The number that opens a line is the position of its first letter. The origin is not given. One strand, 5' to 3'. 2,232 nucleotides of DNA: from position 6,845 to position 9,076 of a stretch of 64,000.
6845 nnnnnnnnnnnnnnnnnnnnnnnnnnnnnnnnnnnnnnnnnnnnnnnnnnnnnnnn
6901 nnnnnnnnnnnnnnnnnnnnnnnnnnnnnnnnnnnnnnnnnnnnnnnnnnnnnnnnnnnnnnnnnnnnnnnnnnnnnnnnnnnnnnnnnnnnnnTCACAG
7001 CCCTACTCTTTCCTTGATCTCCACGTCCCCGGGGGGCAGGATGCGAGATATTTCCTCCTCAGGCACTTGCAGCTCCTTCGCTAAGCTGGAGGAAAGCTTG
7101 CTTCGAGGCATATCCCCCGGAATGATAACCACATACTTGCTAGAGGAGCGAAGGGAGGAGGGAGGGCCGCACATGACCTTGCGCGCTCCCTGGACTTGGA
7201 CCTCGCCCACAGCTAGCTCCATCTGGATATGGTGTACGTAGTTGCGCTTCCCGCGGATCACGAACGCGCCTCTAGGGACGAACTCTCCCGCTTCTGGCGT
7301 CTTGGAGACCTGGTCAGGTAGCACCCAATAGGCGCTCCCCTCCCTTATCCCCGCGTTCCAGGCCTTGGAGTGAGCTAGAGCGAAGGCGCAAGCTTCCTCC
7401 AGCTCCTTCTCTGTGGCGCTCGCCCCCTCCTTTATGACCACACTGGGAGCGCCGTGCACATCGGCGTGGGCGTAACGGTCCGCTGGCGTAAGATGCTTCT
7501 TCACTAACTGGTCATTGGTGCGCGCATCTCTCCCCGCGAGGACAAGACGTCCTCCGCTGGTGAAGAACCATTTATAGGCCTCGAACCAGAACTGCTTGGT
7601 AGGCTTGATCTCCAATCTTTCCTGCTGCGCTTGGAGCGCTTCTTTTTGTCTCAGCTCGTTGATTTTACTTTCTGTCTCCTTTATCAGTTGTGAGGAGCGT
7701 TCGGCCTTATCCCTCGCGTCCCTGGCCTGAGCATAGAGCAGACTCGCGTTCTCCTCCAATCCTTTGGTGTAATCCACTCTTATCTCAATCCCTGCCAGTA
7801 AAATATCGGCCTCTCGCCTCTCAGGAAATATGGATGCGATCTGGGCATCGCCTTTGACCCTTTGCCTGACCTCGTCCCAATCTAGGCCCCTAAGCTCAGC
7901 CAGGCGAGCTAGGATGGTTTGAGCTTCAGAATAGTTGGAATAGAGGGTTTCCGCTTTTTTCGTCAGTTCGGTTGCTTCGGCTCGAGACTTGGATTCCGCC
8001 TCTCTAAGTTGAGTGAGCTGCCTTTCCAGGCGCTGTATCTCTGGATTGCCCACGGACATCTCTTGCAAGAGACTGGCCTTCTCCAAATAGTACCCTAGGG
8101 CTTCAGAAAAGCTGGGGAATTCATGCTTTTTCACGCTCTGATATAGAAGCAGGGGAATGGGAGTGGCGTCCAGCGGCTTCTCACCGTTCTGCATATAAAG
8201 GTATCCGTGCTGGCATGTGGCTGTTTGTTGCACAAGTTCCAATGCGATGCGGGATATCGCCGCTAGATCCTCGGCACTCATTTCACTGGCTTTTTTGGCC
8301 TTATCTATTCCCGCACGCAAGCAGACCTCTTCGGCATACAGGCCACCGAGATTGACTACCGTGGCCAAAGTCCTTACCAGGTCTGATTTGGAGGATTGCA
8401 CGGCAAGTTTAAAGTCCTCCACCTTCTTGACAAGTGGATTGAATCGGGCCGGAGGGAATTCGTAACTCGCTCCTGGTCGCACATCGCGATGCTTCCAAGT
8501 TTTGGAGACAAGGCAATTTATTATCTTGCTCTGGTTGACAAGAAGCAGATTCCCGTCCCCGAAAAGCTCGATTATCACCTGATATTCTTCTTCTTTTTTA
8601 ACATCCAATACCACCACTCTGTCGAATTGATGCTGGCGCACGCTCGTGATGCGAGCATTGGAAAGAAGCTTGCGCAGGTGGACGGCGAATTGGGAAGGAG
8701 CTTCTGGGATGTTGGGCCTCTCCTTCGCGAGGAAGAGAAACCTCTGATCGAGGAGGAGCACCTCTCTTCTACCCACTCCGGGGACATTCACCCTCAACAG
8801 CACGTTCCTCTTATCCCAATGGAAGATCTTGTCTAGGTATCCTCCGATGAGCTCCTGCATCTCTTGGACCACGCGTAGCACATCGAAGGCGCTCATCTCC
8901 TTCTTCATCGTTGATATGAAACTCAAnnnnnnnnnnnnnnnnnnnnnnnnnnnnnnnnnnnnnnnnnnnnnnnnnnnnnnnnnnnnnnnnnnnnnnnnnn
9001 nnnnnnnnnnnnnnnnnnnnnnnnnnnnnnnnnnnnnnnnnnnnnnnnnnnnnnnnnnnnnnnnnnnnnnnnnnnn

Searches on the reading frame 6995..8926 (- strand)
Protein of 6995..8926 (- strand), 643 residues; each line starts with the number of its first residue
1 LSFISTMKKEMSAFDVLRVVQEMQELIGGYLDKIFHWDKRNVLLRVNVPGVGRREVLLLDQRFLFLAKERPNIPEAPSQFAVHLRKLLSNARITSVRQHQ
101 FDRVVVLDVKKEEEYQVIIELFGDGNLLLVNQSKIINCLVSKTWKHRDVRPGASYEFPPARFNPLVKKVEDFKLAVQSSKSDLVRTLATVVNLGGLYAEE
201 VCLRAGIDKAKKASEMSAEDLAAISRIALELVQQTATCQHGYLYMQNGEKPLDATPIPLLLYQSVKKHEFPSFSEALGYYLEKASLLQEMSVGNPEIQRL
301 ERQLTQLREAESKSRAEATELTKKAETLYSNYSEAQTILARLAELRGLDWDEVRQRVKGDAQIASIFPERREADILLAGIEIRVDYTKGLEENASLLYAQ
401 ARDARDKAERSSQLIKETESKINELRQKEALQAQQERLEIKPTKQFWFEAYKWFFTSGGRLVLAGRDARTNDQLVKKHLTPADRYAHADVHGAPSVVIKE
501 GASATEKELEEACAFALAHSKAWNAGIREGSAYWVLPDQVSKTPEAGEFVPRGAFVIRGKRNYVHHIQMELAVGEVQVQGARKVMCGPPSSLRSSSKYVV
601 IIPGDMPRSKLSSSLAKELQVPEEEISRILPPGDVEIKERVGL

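Call 11: search_protein_families(library=pfam, proteins=[window:6995-8926:-])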
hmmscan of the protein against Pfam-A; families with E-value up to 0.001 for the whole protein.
window:6995-8926:- (643 aa): 2 families
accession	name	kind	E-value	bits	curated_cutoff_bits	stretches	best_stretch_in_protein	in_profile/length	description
PF05833.16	NFACT_N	-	1.1e-57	196.3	31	1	14-437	3-426/456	NFACT N-terminal and middle domains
PF05670.18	NFACT-R_1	-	5.8e-31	107.8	29.8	1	451-559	2-112/112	NFACT protein RNA binding domain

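Call 18: find_encoding_contigs(protein=window:6995-8926:-, flank=3000, max_places=6)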
Protein window:6995-8926:- (643 aa): no gene with exactly this product is on record in the collection.

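Call 37: find_homologous_proteins(query=window:6995-8926:-, max_evalue=1e-50)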
Query window:6995-8926:- (643 aa): 698 proteins with E <= 1e-50 among 8000 candidates; the best 120 are listed.
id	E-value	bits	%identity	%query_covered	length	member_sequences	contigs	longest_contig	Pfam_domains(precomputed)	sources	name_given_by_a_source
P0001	0.0e+0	1405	100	99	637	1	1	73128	PF05670.19,PF05833.17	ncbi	ncbi:MAG: ribosome rescue protein RqcH [Methanomassiliicoccales archaeon]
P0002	9.4e-294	993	67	99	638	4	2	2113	PF05670.19,PF05833.17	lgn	-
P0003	1.6e-281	953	65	99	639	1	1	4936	PF05670.19,PF05833.17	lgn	-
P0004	2.6e-281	952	66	99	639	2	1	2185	PF05670.19,PF05833.17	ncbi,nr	ncbi:MAG TPA: ribosome rescue protein RqcH [Methanomassiliicoccales archaeon]|nr:ribosome rescue pro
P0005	1.4e-278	943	63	99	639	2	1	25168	PF05670.19,PF05833.17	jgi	jgi:predicted ribosome quality control (RQC) complex YloA/Tae2 family protein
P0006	1.0e-276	937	64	99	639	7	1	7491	PF05670.19,PF05833.17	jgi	jgi:predicted ribosome quality control (RQC) complex YloA/Tae2 family protein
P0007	6.1e-276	935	64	99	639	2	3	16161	PF05670.19,PF05833.17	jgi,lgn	jgi:predicted ribosome quality control (RQC) complex YloA/Tae2 family protein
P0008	8.3e-276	934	65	99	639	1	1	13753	PF05670.19,PF05833.17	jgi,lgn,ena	jgi:predicted ribosome quality control (RQC) complex YloA/Tae2 family protein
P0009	9.1e-276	934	64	99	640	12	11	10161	PF05670.19,PF05833.17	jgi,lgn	jgi:predicted ribosome quality control (RQC) complex YloA/Tae2 family protein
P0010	1.2e-275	934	64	99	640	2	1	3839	PF05670.19,PF05833.17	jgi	jgi:predicted ribosome quality control (RQC) complex YloA/Tae2 family protein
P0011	3.0e-270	916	63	99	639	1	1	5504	PF05670.19,PF05833.17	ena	-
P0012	3.0e-251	853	58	99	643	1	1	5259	PF05670.19,PF05833.17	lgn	-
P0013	3.3e-251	853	59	99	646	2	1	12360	PF05670.19,PF05833.17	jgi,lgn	jgi:predicted ribosome quality control (RQC) complex YloA/Tae2 family protein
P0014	3.0e-250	850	60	99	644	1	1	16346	PF05670.19,PF05833.17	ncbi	-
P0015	4.0e-250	849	57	99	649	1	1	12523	PF05670.19,PF05833.17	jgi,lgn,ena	-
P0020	1.2e-244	831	58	99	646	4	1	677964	PF05670.19,PF05833.17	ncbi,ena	-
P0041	6.9e-221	753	53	99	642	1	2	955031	PF05670.19,PF05833.17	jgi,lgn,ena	-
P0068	4.4e-214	730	53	99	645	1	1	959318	PF05670.19,PF05833.17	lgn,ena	-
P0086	8.0e-212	723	51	99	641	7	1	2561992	PF05670.19,PF05833.17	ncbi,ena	-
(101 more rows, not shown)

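Call 39: find_encoding_contigs(protein=P0001, flank=10000, max_places=3)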
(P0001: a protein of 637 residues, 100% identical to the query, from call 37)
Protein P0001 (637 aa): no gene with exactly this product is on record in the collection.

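Call 51: find_encoding_contigs(protein=P0086, flank=8000, max_places=2)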
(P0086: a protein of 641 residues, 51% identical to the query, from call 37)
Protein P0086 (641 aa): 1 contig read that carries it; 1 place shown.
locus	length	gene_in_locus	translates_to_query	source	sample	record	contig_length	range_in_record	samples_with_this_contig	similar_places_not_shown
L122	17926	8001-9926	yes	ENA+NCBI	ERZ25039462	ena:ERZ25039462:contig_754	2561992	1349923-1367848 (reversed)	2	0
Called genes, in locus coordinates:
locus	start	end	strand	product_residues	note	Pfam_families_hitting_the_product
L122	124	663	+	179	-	PF12717:Cnd1 (faint), PF03130:HEAT_PBS (faint), PF13513:HEAT_EZ (faint), PF00514:Arm (faint), PF02985:HEAT (weak), PF13646:HEAT_2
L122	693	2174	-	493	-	PF00561:Abhydrolase_1, PF00571:CBS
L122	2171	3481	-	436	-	PF01053:Cys_Met_Meta_PP, PF00155:Aminotran_1_2, PF01041:DegT_DnrJ_EryC1, PF00266:Aminotran_5 (weak)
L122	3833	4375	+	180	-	PF03551:PadR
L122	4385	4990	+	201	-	PF14399:BtrH_N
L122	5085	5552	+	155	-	PF16169:DUF4872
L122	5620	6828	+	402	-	PF06245:DUF1015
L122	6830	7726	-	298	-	PF07885:Ion_trans_2, PF02254:TrkA_N, PF04945:YHS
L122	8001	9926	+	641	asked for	PF05833:NFACT_N, PF05670:NFACT-R_1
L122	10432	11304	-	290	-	PF01061:ABC2_membrane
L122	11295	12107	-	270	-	PF01061:ABC2_membrane, PF12698:ABC2_membrane_3 (weak)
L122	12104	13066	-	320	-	PF00005:ABC_tran, PF13304:AAA_21 (faint), PF13732:DrrA1-3_C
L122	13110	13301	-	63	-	PF00833:Ribosomal_S17e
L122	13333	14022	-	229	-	PF02511:Thy1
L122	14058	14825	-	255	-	PF01963:TraB_PrgY_gumN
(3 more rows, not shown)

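Call 52: find_encoding_contigs(protein=P0020, flank=8000, max_places=2)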
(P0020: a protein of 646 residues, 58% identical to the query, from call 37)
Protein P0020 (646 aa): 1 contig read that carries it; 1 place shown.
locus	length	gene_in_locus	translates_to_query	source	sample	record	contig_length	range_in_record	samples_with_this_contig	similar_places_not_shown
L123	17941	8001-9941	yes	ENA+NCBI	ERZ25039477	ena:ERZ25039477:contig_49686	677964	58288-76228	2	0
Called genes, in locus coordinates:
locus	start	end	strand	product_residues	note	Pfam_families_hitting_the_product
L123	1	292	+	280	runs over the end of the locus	PF00106:adh_short, PF08659:KR, PF13561:adh_short_C2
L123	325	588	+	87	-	PF10967:DUF2769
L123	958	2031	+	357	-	PF00586:AIRS, PF02769:AIRS_C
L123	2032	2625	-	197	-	PF01988:VIT1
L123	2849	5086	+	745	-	PF20773:InhA-like_MAM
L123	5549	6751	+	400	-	PF06245:DUF1015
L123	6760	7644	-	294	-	PF00520:Ion_trans (weak), PF07885:Ion_trans_2, PF02254:TrkA_N, PF04945:YHS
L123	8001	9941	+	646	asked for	PF05833:NFACT_N, PF05670:NFACT-R_1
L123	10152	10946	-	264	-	PF02585:PIG-L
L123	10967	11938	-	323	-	PF13641:Glyco_tranf_2_3, PF00535:Glycos_transf_2, PF10111:Glyco_tranf_2_2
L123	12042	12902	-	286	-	PF01061:ABC2_membrane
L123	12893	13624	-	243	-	PF01061:ABC2_membrane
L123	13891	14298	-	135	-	PF00005:ABC_tran (weak)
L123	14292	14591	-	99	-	PF00005:ABC_tran, PF13304:AAA_21 (weak)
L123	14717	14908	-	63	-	PF00833:Ribosomal_S17e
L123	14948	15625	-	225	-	PF02511:Thy1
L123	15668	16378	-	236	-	PF01963:TraB_PrgY_gumN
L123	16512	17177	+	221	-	PF00702:Hydrolase, PF12710:HAD, PF13419:HAD_2 (weak), PF08282:Hydrolase_3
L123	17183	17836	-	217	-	PF01135:PCMT, PF08241:Methyltransf_11 (faint), PF01596:Methyltransf_3 (weak), PF08704:GCD14 (weak), PF13847:Methyltransf_31, PF13649:Methyltransf_25 (weak)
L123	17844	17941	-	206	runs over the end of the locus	PF19769:CPxCG_zf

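Call 53: find_encoding_contigs(protein=P0004, flank=8000, max_places=2)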
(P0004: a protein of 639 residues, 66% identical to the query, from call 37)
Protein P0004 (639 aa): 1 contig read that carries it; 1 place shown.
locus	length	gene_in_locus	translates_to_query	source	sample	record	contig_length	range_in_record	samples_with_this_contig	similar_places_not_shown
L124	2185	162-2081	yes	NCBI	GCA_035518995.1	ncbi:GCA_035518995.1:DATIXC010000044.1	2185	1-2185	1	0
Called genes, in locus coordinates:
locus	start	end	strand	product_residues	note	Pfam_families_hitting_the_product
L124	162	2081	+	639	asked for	PF05833:NFACT_N, PF05670:NFACT-R_1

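Call 59: find_encoding_contigs(protein=P0068, flank=6000, max_places=1)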
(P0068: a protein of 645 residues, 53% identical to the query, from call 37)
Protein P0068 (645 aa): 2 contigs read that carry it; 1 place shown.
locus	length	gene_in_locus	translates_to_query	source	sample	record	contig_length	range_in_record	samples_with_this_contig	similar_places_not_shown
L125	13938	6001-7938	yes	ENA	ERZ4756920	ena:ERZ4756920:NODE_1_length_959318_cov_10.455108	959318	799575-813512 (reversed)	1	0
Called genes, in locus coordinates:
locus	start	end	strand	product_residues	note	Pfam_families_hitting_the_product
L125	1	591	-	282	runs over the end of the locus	PF07885:Ion_trans_2, PF02254:TrkA_N, PF04945:YHS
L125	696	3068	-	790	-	PF09136:Glucodextran_B (faint), PF19077:Big_13 (faint), PF13750:Big_3_3 (faint), PF07495:Y_Y_Y (faint), PF08308:PEGA (faint), PF13205:Big_5 (weak), PF13620:CarboxypepD_reg, PF13715:CarbopepD_reg_2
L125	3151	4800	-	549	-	PF00041:fn3 (faint), PF09136:Glucodextran_B (faint), PF24421:Ig_J (faint), PF17957:Big_7 (weak), PF13205:Big_5 (weak), PF15976:CooC_C (weak), PF13620:CarboxypepD_reg, PF13715:CarbopepD_reg_2, +3 more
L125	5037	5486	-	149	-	PF13527:Acetyltransf_9 (faint), PF00583:Acetyltransf_1, PF13673:Acetyltransf_10, PF08445:FR47 (weak), PF13508:Acetyltransf_7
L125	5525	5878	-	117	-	-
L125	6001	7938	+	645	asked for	PF05833:NFACT_N, PF05670:NFACT-R_1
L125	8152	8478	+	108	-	-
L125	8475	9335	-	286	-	PF01061:ABC2_membrane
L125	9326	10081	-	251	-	PF01061:ABC2_membrane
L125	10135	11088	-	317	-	PF00005:ABC_tran, PF13304:AAA_21 (faint), PF13732:DrrA1-3_C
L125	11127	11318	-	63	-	PF00833:Ribosomal_S17e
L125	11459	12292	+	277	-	-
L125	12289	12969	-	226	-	PF02511:Thy1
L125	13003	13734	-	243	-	PF01963:TraB_PrgY_gumN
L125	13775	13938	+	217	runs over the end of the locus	PF00702:Hydrolase, PF06888:Put_Phosphatase (weak), PF12710:HAD, PF13419:HAD_2, PF08282:Hydrolase_3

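Call 60: find_encoding_contigs(protein=P0041, flank=6000, max_places=1)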
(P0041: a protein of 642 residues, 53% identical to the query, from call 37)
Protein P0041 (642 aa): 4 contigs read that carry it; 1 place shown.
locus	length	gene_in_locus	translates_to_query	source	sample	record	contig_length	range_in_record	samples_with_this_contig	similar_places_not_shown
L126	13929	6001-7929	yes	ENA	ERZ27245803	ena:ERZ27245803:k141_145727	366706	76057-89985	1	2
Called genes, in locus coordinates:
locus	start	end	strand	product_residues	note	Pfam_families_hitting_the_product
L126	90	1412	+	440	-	PF07995:GSDH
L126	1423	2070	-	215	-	PF09335:VTT_dom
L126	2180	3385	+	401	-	PF06245:DUF1015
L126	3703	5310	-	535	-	PF13750:Big_3_3 (faint), PF19077:Big_13 (faint), PF09136:Glucodextran_B (faint), PF17957:Big_7 (weak), PF00041:fn3 (weak), PF13205:Big_5, PF13620:CarboxypepD_reg, PF13715:CarbopepD_reg_2, +1 more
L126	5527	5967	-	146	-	-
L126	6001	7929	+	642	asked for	PF05833:NFACT_N, PF05670:NFACT-R_1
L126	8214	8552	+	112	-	-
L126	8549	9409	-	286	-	PF01061:ABC2_membrane, PF12698:ABC2_membrane_3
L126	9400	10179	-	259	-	PF01061:ABC2_membrane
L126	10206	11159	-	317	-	PF00005:ABC_tran, PF13304:AAA_21 (faint), PF13732:DrrA1-3_C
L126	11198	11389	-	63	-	PF00833:Ribosomal_S17e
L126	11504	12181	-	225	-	PF02511:Thy1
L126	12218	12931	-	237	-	PF01963:TraB_PrgY_gumN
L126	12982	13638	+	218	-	PF00702:Hydrolase, PF12710:HAD, PF08282:Hydrolase_3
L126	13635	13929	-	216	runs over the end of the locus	PF01135:PCMT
